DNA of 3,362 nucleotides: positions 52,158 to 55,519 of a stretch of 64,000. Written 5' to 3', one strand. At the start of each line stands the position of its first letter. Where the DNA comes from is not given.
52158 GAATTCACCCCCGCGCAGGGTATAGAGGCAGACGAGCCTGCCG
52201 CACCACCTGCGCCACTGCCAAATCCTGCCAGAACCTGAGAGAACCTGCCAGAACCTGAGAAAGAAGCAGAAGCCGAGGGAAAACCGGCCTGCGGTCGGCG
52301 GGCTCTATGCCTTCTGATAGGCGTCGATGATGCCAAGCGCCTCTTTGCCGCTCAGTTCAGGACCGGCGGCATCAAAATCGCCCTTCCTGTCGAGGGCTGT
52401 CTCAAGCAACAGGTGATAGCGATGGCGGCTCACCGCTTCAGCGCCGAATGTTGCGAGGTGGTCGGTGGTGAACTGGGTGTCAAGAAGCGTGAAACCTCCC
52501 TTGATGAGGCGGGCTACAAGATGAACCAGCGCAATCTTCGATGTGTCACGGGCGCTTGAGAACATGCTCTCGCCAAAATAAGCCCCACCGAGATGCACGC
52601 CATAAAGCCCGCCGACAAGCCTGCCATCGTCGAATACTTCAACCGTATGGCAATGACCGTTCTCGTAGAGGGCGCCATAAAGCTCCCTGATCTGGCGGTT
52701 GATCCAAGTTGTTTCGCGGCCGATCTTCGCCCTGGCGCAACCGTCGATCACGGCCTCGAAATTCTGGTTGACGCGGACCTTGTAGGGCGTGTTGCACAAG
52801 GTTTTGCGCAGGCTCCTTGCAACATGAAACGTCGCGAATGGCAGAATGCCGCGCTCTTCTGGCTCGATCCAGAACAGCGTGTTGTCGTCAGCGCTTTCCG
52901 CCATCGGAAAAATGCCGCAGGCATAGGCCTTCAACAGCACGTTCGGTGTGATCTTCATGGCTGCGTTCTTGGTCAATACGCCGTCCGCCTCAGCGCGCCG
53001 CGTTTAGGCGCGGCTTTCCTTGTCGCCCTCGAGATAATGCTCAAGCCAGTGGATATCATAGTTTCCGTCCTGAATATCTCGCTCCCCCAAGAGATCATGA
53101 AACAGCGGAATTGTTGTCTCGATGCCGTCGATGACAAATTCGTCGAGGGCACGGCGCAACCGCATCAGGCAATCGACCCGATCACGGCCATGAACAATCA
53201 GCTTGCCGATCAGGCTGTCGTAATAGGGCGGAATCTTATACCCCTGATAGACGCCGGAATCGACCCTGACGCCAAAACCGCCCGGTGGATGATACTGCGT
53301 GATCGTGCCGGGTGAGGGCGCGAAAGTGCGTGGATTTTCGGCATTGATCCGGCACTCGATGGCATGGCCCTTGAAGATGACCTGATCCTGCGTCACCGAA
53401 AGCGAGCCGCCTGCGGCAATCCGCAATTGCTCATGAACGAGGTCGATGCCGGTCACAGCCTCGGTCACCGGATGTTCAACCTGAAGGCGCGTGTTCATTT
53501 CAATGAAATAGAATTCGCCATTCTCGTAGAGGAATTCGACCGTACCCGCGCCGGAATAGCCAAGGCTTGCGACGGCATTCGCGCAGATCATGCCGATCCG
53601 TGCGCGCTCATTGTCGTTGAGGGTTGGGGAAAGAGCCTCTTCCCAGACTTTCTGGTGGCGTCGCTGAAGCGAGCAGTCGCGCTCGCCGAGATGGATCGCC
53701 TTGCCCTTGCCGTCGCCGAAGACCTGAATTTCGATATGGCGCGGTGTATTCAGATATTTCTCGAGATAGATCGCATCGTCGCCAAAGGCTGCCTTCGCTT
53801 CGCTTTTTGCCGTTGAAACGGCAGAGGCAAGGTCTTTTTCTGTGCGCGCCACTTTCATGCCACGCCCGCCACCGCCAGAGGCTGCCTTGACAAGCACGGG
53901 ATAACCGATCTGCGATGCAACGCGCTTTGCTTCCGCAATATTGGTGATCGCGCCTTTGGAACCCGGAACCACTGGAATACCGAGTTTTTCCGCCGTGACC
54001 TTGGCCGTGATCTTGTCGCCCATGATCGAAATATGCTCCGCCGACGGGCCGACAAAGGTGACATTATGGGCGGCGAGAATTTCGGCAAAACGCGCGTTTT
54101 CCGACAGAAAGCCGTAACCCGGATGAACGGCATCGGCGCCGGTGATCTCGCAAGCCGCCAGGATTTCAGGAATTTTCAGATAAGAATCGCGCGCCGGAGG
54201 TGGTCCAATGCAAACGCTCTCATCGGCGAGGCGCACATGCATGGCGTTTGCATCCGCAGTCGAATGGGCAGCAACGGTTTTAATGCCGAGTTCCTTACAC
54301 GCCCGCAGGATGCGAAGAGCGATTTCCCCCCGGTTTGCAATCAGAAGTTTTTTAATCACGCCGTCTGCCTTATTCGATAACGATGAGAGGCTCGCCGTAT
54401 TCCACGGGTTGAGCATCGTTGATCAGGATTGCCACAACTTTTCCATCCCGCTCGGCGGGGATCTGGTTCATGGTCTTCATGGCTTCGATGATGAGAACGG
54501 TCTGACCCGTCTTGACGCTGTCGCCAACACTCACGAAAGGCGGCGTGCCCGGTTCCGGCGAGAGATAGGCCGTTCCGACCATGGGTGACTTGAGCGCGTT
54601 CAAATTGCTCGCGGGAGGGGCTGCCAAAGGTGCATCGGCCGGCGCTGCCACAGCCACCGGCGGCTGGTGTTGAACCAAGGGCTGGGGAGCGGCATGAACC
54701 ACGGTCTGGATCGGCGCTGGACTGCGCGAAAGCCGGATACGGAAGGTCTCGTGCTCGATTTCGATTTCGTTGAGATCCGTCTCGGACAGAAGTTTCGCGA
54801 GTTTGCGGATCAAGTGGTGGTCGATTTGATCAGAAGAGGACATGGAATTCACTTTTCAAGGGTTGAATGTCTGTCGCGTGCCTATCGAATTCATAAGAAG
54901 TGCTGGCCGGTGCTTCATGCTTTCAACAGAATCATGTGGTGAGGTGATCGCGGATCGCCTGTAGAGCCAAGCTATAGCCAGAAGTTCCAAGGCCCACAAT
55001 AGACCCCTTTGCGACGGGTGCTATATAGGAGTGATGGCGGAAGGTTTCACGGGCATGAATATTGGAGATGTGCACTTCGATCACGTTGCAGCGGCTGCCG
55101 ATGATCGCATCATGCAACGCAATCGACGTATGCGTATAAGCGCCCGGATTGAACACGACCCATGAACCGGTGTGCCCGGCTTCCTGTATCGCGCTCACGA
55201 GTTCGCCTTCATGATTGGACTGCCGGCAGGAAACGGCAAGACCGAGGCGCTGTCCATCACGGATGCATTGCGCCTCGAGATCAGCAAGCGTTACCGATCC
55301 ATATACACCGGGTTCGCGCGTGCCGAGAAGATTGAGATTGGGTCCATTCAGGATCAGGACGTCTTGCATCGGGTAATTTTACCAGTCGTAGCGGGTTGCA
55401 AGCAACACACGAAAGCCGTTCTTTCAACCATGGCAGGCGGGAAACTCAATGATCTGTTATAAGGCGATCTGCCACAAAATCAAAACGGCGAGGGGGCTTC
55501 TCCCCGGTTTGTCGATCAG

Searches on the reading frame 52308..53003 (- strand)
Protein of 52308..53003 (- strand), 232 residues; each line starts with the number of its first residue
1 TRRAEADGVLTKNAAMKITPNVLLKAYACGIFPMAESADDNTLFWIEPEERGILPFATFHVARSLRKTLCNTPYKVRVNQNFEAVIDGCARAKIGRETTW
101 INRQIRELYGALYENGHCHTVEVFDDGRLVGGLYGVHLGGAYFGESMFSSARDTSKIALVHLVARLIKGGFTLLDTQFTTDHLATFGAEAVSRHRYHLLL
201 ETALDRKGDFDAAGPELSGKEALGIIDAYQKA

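Call 30: search_protein_families(library=pfam, proteins=[window:52308-53003:-], max_evalue=0.001)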
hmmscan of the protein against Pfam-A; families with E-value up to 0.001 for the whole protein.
window:52308-53003:- (232 aa): 2 families
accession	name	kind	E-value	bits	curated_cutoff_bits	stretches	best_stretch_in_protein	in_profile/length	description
PF03588.20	Leu_Phe_trans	-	4.4e-64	215.5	22.7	1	21-191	2-170/171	Leucyl/phenylalanyl-tRNA protein transferase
PF13480.13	Acetyltransf_6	-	0.00091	19.8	22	0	99-175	53-133/143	Acetyltransferase (GNAT) domain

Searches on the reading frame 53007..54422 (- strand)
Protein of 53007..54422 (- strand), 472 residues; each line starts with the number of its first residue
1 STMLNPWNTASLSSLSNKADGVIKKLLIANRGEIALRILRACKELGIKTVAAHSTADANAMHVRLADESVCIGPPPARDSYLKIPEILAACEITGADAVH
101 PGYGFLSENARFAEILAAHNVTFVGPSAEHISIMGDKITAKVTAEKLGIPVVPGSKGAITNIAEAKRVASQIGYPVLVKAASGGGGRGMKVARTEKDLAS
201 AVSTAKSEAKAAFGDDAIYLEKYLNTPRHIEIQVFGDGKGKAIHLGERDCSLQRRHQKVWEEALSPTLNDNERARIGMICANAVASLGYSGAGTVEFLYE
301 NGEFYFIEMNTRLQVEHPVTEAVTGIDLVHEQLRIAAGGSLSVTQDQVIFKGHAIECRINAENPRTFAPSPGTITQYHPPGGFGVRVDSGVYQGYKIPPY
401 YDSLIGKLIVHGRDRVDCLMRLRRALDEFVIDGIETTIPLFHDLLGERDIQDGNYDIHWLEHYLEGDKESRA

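Call 30: search_protein_families(library=pfam, proteins=[window:53007-54422:-], max_evalue=0.001)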
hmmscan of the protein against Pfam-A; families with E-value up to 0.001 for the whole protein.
window:53007-54422:- (472 aa): 6 families
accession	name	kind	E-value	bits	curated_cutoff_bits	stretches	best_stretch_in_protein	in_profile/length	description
PF02786.22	CPSase_L_D2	-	4.4e-76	255.5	19.8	1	136-342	1-209/211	Carbamoyl-phosphate synthase L chain, ATP binding domain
PF00289.28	Biotin_carb_N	-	7.6e-45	152.4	25.5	1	23-131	2-110/110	Biotin carboxylase, N-terminal domain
PF02785.25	Biotin_carb_C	-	2.7e-39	134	32.4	1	356-461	1-107/108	Biotin carboxylase C-terminal domain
PF07478.18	Dala_Dala_lig_C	-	3e-12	46.9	24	1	148-311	6-174/204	D-ala D-ala ligase C-terminus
PF02222.28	ATP-grasp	-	1.8e-11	44.4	27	1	145-312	4-162/179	ATP-grasp domain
PF02655.19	ATP-grasp_3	-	0.00014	22.5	23.2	1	169-314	27-158/160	ATP-grasp domain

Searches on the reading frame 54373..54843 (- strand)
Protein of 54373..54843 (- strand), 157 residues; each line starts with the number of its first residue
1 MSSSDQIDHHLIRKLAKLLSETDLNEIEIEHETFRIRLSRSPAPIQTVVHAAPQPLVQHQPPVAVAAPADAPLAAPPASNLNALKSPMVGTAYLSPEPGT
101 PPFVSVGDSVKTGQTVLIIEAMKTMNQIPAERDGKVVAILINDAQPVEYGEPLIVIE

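Call 40: find_encoding_contigs(protein=window:54373-54843:-, flank=10000, max_places=10)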
Protein window:54373-54843:- (157 aa): 2 contigs read that carry it; 2 places shown.
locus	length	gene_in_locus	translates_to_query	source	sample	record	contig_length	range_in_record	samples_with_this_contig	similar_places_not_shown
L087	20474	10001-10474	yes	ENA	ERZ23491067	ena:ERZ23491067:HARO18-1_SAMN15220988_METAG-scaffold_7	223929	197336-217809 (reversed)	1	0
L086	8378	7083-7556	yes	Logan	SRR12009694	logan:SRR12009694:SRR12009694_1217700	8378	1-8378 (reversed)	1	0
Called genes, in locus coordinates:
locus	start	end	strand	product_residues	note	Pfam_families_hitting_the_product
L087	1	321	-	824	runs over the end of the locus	PF00912:Transgly, PF17092:PCB_OB, PF00905:Transpeptidase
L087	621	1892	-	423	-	PF11741:AMIN, PF01520:Amidase_3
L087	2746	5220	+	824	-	PF10150:RNase_E_G, PF20833:RNase_E_G_Thio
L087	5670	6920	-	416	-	PF00155:Aminotran_1_2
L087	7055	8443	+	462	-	PF01435:Peptidase_M48, PF14559:TPR_19 (faint), PF13428:TPR_14 (faint), PF13432:TPR_16, PF13414:TPR_11 (faint), PF13431:TPR_17 (faint), PF23914:TPR_CcmH_CycH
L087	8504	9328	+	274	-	PF18312:ScsC_N, PF13462:Thioredoxin_4, PF01323:DSBA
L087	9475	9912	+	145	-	PF01220:DHquinase_II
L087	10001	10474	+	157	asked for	PF00364:Biotin_lipoyl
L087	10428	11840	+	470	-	PF00289:Biotin_carb_N, PF02222:ATP-grasp, PF02786:CPSase_L_D2, PF07478:Dala_Dala_lig_C, PF02785:Biotin_carb_C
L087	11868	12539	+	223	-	PF03588:Leu_Phe_trans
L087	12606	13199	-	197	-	PF09923:DUF2155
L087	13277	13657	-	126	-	PF05071:NDUFA12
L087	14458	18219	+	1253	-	PF08471:Ribonuc_red_2_N, PF02867:Ribonuc_red_lgC, PF12637:TSCPD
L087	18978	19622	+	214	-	PF01243:PNPOx_N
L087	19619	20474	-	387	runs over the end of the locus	PF00108:Thiolase_N, PF00109:ketoacyl-synt (weak), PF08545:ACP_syn_III (faint), PF02803:Thiolase_C, PF22691:Thiolase_C_1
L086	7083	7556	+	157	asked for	PF00364:Biotin_lipoyl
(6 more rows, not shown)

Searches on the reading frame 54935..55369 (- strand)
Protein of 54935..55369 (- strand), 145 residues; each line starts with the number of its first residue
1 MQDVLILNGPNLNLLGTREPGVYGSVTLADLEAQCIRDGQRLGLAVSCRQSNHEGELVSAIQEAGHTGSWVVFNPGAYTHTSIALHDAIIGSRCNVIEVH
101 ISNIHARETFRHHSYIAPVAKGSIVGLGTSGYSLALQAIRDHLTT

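Call 36: find_encoding_contigs(protein=window:54935-55369:-, flank=8000, max_places=10)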
Protein window:54935-55369:- (145 aa): 2 contigs read that carry it; 2 places shown.
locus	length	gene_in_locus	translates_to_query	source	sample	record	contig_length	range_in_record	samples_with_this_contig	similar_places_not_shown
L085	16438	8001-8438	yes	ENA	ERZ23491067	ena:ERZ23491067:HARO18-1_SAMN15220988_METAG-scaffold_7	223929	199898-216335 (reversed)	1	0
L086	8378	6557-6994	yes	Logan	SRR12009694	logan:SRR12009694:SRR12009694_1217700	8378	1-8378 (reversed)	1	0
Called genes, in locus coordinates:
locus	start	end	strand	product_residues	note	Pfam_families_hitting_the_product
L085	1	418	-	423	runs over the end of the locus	PF11741:AMIN, PF01520:Amidase_3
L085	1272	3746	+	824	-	PF10150:RNase_E_G, PF20833:RNase_E_G_Thio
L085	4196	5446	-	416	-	PF00155:Aminotran_1_2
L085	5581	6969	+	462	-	PF01435:Peptidase_M48, PF14559:TPR_19 (faint), PF13428:TPR_14 (faint), PF13432:TPR_16, PF13414:TPR_11 (faint), PF13431:TPR_17 (faint), PF23914:TPR_CcmH_CycH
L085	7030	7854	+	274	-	PF18312:ScsC_N, PF13462:Thioredoxin_4, PF01323:DSBA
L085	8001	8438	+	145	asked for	PF01220:DHquinase_II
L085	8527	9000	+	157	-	PF00364:Biotin_lipoyl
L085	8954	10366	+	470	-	PF00289:Biotin_carb_N, PF02222:ATP-grasp, PF02786:CPSase_L_D2, PF07478:Dala_Dala_lig_C, PF02785:Biotin_carb_C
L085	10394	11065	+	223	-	PF03588:Leu_Phe_trans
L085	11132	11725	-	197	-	PF09923:DUF2155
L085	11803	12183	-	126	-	PF05071:NDUFA12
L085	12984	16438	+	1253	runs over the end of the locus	PF08471:Ribonuc_red_2_N, PF02867:Ribonuc_red_lgC, PF12637:TSCPD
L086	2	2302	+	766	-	?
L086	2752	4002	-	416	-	PF00155:Aminotran_1_2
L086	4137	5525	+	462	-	PF01435:Peptidase_M48, PF14559:TPR_19 (faint), PF13428:TPR_14 (faint), PF13432:TPR_16, PF13414:TPR_11 (faint), PF13431:TPR_17 (faint), PF23914:TPR_CcmH_CycH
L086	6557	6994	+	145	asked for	PF01220:DHquinase_II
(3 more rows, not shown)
